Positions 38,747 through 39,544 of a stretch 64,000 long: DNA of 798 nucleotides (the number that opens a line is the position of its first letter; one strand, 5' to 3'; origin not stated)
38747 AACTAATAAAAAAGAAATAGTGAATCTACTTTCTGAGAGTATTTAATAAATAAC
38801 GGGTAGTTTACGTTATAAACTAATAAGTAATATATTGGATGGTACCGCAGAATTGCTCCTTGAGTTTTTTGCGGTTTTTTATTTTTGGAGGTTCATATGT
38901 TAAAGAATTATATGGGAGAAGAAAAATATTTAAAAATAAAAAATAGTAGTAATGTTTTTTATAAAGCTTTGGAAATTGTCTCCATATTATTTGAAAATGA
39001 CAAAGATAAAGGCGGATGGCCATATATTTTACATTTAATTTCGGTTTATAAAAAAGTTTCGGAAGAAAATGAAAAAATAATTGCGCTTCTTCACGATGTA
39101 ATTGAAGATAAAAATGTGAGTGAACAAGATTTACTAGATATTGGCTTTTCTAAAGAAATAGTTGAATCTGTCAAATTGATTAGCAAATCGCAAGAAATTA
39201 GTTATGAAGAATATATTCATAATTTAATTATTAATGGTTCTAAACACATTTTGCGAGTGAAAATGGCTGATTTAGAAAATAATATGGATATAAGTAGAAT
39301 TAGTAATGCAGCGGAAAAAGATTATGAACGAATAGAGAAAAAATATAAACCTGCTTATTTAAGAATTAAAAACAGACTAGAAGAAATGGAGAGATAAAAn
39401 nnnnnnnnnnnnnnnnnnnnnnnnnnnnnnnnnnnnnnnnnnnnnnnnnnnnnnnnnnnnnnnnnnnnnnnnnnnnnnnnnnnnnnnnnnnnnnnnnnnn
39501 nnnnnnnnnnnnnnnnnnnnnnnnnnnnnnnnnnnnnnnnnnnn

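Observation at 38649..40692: Ser-specifier T-box leader driving an operon of a SpoT-like HD hydrolase plus serS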

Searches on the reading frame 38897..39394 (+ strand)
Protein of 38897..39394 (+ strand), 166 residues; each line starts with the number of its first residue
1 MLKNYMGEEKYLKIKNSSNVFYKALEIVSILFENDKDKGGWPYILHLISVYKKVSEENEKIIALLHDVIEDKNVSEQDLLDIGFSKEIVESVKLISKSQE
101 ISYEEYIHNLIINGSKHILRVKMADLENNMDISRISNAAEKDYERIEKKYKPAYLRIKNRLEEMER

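Call 6: search_protein_families(library=pfam, proteins=[window:38897-39394:+], max_evalue=0.01)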
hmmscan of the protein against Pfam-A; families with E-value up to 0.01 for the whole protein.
window:38897-39394:+ (166 aa): 1 family
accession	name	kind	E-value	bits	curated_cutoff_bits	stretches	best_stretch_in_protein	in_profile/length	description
PF13328.12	HD_4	-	0.0032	17.6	27.2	1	24-104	1-83/156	HD domain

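Call 7: search_protein_families(library=ncbifam, proteins=[window:38897-39394:+], max_evalue=1)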
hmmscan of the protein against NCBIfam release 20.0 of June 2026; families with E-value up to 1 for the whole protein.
window:38897-39394:+ (166 aa): 4 families
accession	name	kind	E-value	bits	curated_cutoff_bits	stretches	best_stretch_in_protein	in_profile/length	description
TIGR00691.1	spoT_relA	subfamily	6.2e-11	41.3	499.2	1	24-161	1-148/687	RelA/SpoT family protein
NF008303.0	PRK11092.1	equivalog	3.4e-07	28.8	947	1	21-107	23-112/702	bifunctional GTP diphosphokinase/guanosine-3',5'-bis pyrophosphate 3'-pyrophosphohydrolase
NF041360.1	GntF_guanitoxin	equivalog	0.016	14.3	60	1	50-109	30-89/273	guanitoxin biosynthesis pre-guanitoxin forming N-methyltransferase GntF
NF040500.1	Bdr_N_group2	subfamily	0.13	12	40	1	77-94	16-33/47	Bdr family repetitive protein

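Call 8: search_solved_structures(query=window:38897-39394:+, max_evalue=10, show_alignments=3)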
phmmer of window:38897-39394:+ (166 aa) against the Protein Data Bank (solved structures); distinct sequences matched with E-value up to 10: 15.
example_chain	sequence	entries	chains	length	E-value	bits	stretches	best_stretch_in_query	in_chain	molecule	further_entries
7smg_A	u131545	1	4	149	7.4e-24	87.8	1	15-158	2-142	(p)ppApp hydrolase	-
7qps_A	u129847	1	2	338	1.2e-05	28.7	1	36-130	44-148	ACT domain protein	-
7qpr_A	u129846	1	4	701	1.5e-05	28.4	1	36-130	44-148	ACT domain protein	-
3nqw_A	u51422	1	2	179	0.00011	25.7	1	35-134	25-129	CG11900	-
7oiw_A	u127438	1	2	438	0.00093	22.6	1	16-131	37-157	GTP pyrophosphokinase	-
8acu_A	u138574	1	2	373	0.0018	21.6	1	37-110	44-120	GTP pyrophosphokinase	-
7qoc_A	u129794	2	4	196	0.0027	21.1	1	37-130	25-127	Guanosine polyphosphate pyrophosphohydrolases/synthetases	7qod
9s6k_B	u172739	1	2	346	0.0039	20.6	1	24-116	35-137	GTP pyrophosphokinase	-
7qoe_A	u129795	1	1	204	0.004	20.5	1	20-97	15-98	HDc domain-containing protein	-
7p1y_BBB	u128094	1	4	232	0.0052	20.2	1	63-131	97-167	HD domain-containing protein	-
8fr8_I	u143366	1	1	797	0.02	18.3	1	20-135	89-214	GTP pyrophosphokinase RelA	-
4yf1_A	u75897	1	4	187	0.026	17.9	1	40-110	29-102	Lmo0812 protein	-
5xnx_A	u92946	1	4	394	0.18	15.2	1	18-134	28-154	Bifunctional (p)ppGpp synthase/hydrolase RelA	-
3nr1_A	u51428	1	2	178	0.3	14.4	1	35-102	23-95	HD domain-containing protein 3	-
7qca_LD0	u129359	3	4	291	0.86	13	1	70-156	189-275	60S ribosomal protein L5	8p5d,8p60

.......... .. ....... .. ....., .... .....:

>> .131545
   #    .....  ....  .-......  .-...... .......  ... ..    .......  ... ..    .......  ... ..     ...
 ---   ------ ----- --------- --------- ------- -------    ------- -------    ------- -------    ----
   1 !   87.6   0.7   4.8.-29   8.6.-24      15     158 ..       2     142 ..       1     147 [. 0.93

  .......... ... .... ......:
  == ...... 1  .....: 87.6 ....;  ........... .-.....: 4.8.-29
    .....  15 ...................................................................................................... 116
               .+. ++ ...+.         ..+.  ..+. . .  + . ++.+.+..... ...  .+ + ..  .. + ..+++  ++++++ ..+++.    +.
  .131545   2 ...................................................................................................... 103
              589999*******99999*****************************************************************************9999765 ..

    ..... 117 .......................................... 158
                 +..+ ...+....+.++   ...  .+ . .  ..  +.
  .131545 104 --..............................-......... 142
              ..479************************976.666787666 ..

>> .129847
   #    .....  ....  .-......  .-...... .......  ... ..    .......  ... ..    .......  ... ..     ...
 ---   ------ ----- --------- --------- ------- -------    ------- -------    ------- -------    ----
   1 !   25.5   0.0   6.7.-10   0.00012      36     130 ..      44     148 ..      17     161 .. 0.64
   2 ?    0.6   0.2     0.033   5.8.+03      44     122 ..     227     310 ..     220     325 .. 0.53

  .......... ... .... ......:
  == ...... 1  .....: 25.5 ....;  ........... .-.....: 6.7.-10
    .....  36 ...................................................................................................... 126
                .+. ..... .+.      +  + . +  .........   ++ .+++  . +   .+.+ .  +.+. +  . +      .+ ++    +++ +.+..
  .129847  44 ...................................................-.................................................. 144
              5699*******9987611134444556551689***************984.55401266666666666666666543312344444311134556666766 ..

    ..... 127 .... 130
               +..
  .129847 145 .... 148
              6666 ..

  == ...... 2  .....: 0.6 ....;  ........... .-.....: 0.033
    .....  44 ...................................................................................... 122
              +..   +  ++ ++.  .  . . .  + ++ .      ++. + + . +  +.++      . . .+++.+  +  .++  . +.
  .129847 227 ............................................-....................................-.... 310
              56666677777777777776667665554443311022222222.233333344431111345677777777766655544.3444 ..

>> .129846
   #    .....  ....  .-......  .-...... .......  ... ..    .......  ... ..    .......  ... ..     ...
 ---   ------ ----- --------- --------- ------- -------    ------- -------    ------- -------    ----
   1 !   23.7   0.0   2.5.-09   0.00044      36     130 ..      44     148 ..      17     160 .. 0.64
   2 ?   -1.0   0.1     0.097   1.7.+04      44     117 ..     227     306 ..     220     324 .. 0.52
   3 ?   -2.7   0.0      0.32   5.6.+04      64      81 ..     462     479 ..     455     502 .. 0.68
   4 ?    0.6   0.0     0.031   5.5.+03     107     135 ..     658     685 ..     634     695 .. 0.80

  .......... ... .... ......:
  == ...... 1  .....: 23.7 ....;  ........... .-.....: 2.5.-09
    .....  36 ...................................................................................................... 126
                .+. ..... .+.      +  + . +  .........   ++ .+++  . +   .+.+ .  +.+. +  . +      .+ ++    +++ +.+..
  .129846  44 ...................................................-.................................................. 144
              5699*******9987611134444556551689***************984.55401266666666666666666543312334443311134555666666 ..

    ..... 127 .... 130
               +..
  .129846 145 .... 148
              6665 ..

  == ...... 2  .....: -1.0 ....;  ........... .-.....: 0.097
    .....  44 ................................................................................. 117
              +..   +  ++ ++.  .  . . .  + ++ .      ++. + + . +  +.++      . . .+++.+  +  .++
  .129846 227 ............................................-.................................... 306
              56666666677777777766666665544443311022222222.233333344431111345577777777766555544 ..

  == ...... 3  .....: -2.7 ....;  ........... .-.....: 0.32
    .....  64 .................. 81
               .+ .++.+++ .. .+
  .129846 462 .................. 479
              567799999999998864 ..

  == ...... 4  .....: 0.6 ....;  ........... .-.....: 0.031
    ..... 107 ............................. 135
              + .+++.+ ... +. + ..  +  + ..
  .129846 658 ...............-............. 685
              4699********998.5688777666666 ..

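Call 10: find_homologous_proteins(query=window:38897-39394:+)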
Query window:38897-39394:+ (166 aa): 293 proteins with E <= 0.001 among 354 candidates; the best 120 are listed.
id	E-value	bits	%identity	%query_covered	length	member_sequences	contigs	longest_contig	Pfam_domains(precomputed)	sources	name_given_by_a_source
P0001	6.7e-97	340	100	100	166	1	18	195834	-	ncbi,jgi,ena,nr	ncbi:MAG: hypothetical protein E7161_02275 [Firmicutes bacterium]|nr:hypothetical protein [Bacillota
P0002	1.2e-60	222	66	100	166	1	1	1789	-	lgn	-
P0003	2.4e-58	215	61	100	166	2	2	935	-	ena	-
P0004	4.5e-56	207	58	100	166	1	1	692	-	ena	-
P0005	1.2e-55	206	61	99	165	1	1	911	-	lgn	-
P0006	2.1e-55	205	59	100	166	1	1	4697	-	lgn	-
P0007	2.8e-55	205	60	100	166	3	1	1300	-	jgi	jgi:(p)ppGpp synthase/HD superfamily hydrolase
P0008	4.2e-55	204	61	100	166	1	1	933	-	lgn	-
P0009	5.5e-55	204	61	100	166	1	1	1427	-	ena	-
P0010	8.5e-55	203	62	100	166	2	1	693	-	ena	-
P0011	9.1e-55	203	60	100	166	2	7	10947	-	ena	-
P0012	1.1e-54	203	60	100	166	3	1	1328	-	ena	-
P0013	1.4e-54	202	58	99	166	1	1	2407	-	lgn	-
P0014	1.5e-54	202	60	100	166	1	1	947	-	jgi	jgi:(p)ppGpp synthase/HD superfamily hydrolase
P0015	1.8e-54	202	59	100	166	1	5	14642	-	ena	-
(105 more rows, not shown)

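Call 13: find_encoding_contigs(protein=P0001, flank=6000, max_places=4)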
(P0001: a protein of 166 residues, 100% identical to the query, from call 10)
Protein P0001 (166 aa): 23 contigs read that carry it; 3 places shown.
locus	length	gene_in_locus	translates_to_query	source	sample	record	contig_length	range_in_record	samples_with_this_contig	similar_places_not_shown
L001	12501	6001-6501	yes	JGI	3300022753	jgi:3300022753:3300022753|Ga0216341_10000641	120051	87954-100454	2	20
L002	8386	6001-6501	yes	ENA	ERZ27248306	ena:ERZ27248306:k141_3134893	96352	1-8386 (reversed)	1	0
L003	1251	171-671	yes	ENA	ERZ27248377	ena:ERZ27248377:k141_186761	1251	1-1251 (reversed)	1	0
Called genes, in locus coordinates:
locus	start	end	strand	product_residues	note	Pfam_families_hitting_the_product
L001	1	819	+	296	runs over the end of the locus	PF01068:DNA_ligase_A_M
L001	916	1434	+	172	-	PF09419:PGP_phosphatase (weak), PF13419:HAD_2 (weak), PF00702:Hydrolase, PF13242:Hydrolase_like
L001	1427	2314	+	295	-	PF03193:RsgA_GTPase, PF00009:GTP_EFTU (faint), PF01580:FtsK_SpoIIIE (faint), PF00350:Dynamin_N (weak), PF01926:MMR_HSR1, PF02421:FeoB_N (weak)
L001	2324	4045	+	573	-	PF02518:HATPase_c (weak), PF13589:HATPase_c_3, PF01119:DNA_mis_repair, PF08676:MutL_C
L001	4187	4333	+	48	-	-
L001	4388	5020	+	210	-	-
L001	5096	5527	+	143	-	PF01741:MscL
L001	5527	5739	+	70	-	-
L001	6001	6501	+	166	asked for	-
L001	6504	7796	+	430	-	PF02403:Seryl_tRNA_N, PF00587:tRNA-synt_2b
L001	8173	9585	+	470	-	PF00919:UPF0004, PF04055:Radical_SAM, PF01938:TRAM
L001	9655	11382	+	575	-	PF00664:ABC_membrane, PF09818:ABC_ATPase (faint), PF00005:ABC_tran, PF02463:SMC_N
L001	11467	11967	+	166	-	-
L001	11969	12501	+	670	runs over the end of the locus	PF00990:GGDEF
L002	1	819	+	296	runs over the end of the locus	PF01068:DNA_ligase_A_M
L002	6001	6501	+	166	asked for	-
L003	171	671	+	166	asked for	-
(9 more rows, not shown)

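Call 18: find_related_loci(query=A1, collection=genome_contigs, flank=4000)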
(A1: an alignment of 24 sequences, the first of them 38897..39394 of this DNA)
Query A1 (166 aa) in genome_contigs; peptide patterns used: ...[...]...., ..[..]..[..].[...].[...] (x = any residue, [..] = any of these).
600 stretches matched a pattern (row limit reached: there are more); 31 encode a relative of the query (tblastn E <= 1e-3); 31 distinct loci.
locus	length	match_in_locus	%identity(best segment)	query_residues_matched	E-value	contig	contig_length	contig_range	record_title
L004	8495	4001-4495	61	1-165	6e-63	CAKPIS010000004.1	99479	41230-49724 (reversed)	MAG: uncultured Bacilli bacterium isolate REFINED_METABAT215_TOP10_CONTIGS_1500_ASSEMBLY_K77_MERGED__Hadza_MoBio_hadza-I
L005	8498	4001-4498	58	1-166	1e-62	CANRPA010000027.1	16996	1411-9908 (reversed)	MAG: uncultured Bacilli bacterium isolate Lapin-019__bin10 genome assembly, contig: Lapin-019__NODE_1891_length_16996_co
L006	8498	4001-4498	56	1-166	9e-62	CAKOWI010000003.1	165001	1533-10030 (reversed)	MAG: uncultured Bacilli bacterium isolate REFINED_METABAT215_TOP10_CONTIGS_1500_ASSEMBLY_K77_MERGED__Hadza_MoBio_hadza-A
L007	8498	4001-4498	57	1-166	5e-61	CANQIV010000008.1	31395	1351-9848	MAG: uncultured Bacilli bacterium isolate Lapin-027__bin54 genome assembly, contig: Lapin-027__NODE_1115_length_31395_co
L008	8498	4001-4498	57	1-166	6e-60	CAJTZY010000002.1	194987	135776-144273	MAG TPA_asm: uncultured Bacilli bacterium isolate MGBC122614 genome assembly, contig: MGBC122614.2, whole genome shotgun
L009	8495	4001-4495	57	1-165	5e-60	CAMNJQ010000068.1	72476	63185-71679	MAG: uncultured Clostridium sp. isolate SRR873599_bin.28_metaWRAP_v1.3_MAG genome assembly, contig: ERZ1756080.1349248,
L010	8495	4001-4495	60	1-165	2e-59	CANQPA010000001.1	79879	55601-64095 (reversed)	MAG: uncultured Bacilli bacterium isolate Lapin-032__bin42 genome assembly, contig: Lapin-032__NODE_524_length_79879_cov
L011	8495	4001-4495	58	1-165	4e-59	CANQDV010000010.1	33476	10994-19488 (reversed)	MAG: uncultured Bacilli bacterium isolate Lapin-005__bin8 genome assembly, contig: Lapin-005__NODE_1673_length_33476_cov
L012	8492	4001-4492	55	1-164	3e-58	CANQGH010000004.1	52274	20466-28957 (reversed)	MAG: uncultured Bacilli bacterium isolate Lapin-001__bin74 genome assembly, contig: Lapin-001__NODE_884_length_52274_cov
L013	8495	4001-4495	56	1-165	1e-57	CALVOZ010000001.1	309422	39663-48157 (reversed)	MAG: uncultured Bacilli bacterium isolate BRZ_CP__bin63 genome assembly, contig: BRZ_CP__NODE_20_length_309422_cov_34.08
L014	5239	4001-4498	53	1-166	1e-57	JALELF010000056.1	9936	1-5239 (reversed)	MAG: Bacillota bacterium isolate SUG106 k141_1901101, whole genome shotgun sequence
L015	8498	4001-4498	54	1-166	1e-57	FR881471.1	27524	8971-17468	Clostridium sp. CAG:594 genomic scaffold, scf94, whole genome shotgun sequence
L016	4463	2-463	58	12-165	2e-56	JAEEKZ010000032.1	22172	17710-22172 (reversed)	MAG: Bacillales bacterium isolate Tb.RUG.204 k141_3825910_flag=0_multi=36.9268_len=22172, whole genome shotgun sequence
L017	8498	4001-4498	55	1-166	1e-56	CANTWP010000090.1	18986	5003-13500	MAG: uncultured Bacilli bacterium isolate dsm_us_coassembly__bin58 genome assembly, contig: dsm_us_coassembly__k59_47695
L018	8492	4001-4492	55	1-164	3e-56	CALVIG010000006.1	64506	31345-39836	MAG: uncultured Bacilli bacterium isolate BRZ_II__bin28 genome assembly, contig: BRZ_II__NODE_621_length_64506_cov_21.47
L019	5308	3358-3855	53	1-166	8e-56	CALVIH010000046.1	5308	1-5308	MAG: uncultured Bacilli bacterium isolate BRZ_DH__bin66 genome assembly, contig: BRZ_DH__NODE_15282_length_5308_cov_8.38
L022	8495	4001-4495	53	1-165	7e-55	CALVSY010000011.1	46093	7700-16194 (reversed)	MAG: uncultured Bacilli bacterium isolate BRZ_GH__bin20 genome assembly, contig: BRZ_GH__NODE_703_length_46093_cov_8.386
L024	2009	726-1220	54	1-165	1e-54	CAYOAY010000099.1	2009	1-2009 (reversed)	MAG TPA_asm: uncultured Muribaculaceae bacterium isolate SRP313737_co1_208 genome assembly, contig: NODE_63362_length_20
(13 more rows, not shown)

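Call 25: search_protein_families(library=pfam, proteins=[L004:3334-3738:+, L004:3745-3987:+, L006:3751-3987:+, L015:3319-3780:+, L015:3749-3988:+, L019:2222-3136:+, L019:3099-3353:+, L022:3736-3987:+, L024:61-468:+, L024:475-714:+], max_evalue=0.01)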
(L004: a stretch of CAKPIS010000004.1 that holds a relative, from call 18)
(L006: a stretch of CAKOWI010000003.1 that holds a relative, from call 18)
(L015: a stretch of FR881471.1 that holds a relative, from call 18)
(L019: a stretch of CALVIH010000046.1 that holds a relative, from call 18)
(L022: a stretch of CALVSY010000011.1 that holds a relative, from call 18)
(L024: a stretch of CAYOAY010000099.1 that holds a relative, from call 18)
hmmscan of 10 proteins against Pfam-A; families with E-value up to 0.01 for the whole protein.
L004:3334-3738:+ (135 aa): 2 families
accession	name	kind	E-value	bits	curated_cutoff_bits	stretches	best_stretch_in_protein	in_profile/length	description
PF13302.13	Acetyltransf_3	-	2.4e-09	38.4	25.4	1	18-99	52-134/138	Acetyltransferase (GNAT) domain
PF00583.31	Acetyltransf_1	-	3e-07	31.1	20.7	1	32-98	44-112/116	Acetyltransferase (GNAT) family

L004:3745-3987:+ (81 aa): 1 family
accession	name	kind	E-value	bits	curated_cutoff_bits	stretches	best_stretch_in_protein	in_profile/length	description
PF07866.17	DUF1653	-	1.9e-23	83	23.5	1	9-72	2-61/62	Protein of unknown function (DUF1653)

L006:3751-3987:+ (79 aa): 1 family
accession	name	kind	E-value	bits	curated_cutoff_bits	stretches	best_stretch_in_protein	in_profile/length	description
PF07866.17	DUF1653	-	8.9e-24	84.1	23.5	1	9-72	2-61/62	Protein of unknown function (DUF1653)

L015:3319-3780:+ (154 aa): 2 families
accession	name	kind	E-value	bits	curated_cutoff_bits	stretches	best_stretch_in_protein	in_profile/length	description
PF13302.13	Acetyltransf_3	-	1.5e-10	42.3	25.4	1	28-113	56-138/138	Acetyltransferase (GNAT) domain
PF00583.31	Acetyltransf_1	-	3.2e-07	31.1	20.7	1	32-111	38-115/116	Acetyltransferase (GNAT) family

L015:3749-3988:+ (80 aa): 1 family
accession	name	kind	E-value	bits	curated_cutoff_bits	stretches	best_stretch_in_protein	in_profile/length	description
PF07866.17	DUF1653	-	2.8e-22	79.3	23.5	1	10-73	2-61/62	Protein of unknown function (DUF1653)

L019:2222-3136:+ (305 aa): 2 families
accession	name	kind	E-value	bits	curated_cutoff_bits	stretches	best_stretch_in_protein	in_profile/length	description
PF13302.13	Acetyltransf_3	-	1.3e-20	74.9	25.4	2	172-263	50-138/138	Acetyltransferase (GNAT) domain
PF00583.31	Acetyltransf_1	-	1.8e-09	38.4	20.7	1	27-114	31-115/116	Acetyltransferase (GNAT) family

L019:3099-3353:+ (85 aa): 1 family
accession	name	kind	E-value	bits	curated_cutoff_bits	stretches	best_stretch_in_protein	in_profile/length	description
PF07866.17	DUF1653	-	2e-25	89.4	23.5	1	12-75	2-61/62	Protein of unknown function (DUF1653)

L022:3736-3987:+ (84 aa): 1 family
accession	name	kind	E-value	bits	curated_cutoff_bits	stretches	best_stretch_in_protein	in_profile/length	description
PF07866.17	DUF1653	-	2.7e-18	66.5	23.5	1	9-77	2-61/62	Protein of unknown function (DUF1653)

L024:61-468:+ (136 aa): 2 families
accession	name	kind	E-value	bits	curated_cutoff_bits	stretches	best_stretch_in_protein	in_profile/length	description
PF13302.13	Acetyltransf_3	-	2.2e-10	41.8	25.4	1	16-104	48-137/138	Acetyltransferase (GNAT) domain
PF00583.31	Acetyltransf_1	-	2.1e-05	25.2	20.7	1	34-103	44-115/116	Acetyltransferase (GNAT) family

L024:475-714:+ (80 aa): 1 family
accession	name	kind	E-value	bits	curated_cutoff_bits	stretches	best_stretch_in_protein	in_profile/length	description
PF07866.17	DUF1653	-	2.4e-17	63.5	23.5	1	9-77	2-61/62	Protein of unknown function (DUF1653)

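Call 34: predict_structure(alignment_id=A1)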
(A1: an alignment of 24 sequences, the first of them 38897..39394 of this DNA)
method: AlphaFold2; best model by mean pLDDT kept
length: 166 residues; sequences in the alignment: 24
mean_pLDDT: 93.5   pTM: 0.89
mean pLDDT of the five models: 93.5, 93.2, 92.5, 92.2, 91.2
residues with pLDDT >= 90: 133; 70-90: 33; 50-70: 0; < 50: 0
segments of 3 or more residues with pLDDT < 50: none
pLDDT, mean of each block of 10 residues (from residue 1): 89 96 95 82 91 97 95 93 97 92 96 97 97 87 95 98 94
secondary structure, 60 per line:
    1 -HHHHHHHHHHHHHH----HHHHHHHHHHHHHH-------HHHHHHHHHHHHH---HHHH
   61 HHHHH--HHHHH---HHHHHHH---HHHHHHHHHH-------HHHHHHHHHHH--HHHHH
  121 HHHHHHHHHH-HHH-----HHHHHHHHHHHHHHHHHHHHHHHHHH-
elements in order: H2-15 H20-33 H41-53 H57-65 H68-72 H76-82 H86-95 H103-113 H116-130 H140-165

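Call 40: fold_search(model_id=the predicted structure, library=pdb)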
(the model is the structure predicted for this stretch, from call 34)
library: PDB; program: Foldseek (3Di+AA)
matches with E <= 10: 387; with E <= 0.001: 6
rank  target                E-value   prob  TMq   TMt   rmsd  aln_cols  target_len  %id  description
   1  7smg_A                2.2e-08  1.00  0.77  0.90   2.1       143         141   38  Crystal structure of a (p)ppApp hydrolase from Bacteroides caccae (released 2022-11-09)
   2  7smg_D                3.9e-08  1.00  0.77  0.89   2.1       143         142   38  Crystal structure of a (p)ppApp hydrolase from Bacteroides caccae (released 2022-11-09)
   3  7smg_C                3.9e-08  1.00  0.76  0.87   2.5       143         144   38  Crystal structure of a (p)ppApp hydrolase from Bacteroides caccae (released 2022-11-09)
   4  7smg_B                4.1e-08  1.00  0.77  0.88   2.3       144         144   38  Crystal structure of a (p)ppApp hydrolase from Bacteroides caccae (released 2022-11-09)
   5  3nqw_A                2.8e-04  1.00  0.67  0.63   3.7       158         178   21  A metazoan ortholog of SpoT hydrolyzes ppGpp and plays a role in starvation responses (released 2010-09-08)
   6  6yvc_B                9.3e-04  1.00  0.63  0.61   6.5       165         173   21  Crystal structure of the small alarmone hydrolase (SAH) of Pseudomonas aeruginosa (released 2021-05-12)
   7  5vxa_A                1.1e-03  1.00  0.61  0.58   5.2       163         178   19  Structure of the human Mesh1-NADPH complex (released 2018-05-23)
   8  7qoc_A                1.5e-03  1.00  0.57  0.50   7.1       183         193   21  Se-Met derivative structure of a small alarmone hydrolase (RelH) from Corynebacterium glutamicum (released 2022-07-13)
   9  9chy_B                1.6e-03  1.00  0.64  0.60   3.6       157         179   21  Crystal structure of the human MESH1 (D66K)-PAPS complex (released 2025-12-10)
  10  9chy_A                2.0e-03  1.00  0.65  0.61   3.5       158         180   21  Crystal structure of the human MESH1 (D66K)-PAPS complex (released 2025-12-10)
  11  6yvc_D                2.0e-03  1.00  0.62  0.60   5.8       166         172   20  Crystal structure of the small alarmone hydrolase (SAH) of Pseudomonas aeruginosa (released 2021-05-12)
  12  7qod_B                2.2e-03  1.00  0.70  0.65   3.4       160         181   25  Native structure of a small alarmone hydrolase (RelH) from Corynebacterium glutamicum (released 2022-07-13)
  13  3nr1_A                2.5e-03  1.00  0.59  0.56   6.1       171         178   20  A metazoan ortholog of SpoT hydrolyzes ppGpp and plays a role in starvation responses (released 2010-09-08)
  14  7qoc_B                2.8e-03  1.00  0.59  0.53   7.0       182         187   21  Se-Met derivative structure of a small alarmone hydrolase (RelH) from Corynebacterium glutamicum (released 2022-07-13)
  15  6yvc_A                3.7e-03  1.00  0.63  0.60   6.6       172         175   20  Crystal structure of the small alarmone hydrolase (SAH) of Pseudomonas aeruginosa (released 2021-05-12)
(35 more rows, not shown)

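Call 54: search_protein_families(library=phrogs, proteins=[window:38897-39394:+, L004:3745-3987:+], max_evalue=0.001)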
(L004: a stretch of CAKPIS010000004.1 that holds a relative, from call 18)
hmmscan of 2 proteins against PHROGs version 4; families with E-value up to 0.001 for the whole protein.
window:38897-39394:+ (166 aa): 3 families
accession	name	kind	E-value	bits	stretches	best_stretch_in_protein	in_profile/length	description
phrog_990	-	other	4.8e-36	125.8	1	11-163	145-297/374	metal-dependent phosphohydrolase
phrog_30929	-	unknown function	1.8e-19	71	1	14-161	231-378/413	-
phrog_37235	-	other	4.8e-07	31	1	81-161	8-85/118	metal-dependent phosphohydrolase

L004:3745-3987:+ (81 aa): 2 families
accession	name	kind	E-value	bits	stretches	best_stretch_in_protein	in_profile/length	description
phrog_21101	-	unknown function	4.9e-17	63.1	1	29-73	160-204/205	-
phrog_4767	-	unknown function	9.8e-07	28.8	1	3-78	8-86/505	-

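Call 55: search_protein_families(library=padloc, proteins=[window:38897-39394:+, L004:3745-3987:+, L004:3334-3738:+], max_evalue=0.001)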
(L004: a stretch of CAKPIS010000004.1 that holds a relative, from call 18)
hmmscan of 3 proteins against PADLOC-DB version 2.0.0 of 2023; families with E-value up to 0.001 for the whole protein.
window:38897-39394:+ (166 aa): 0 families

L004:3745-3987:+ (81 aa): 0 families

L004:3334-3738:+ (135 aa): 0 families
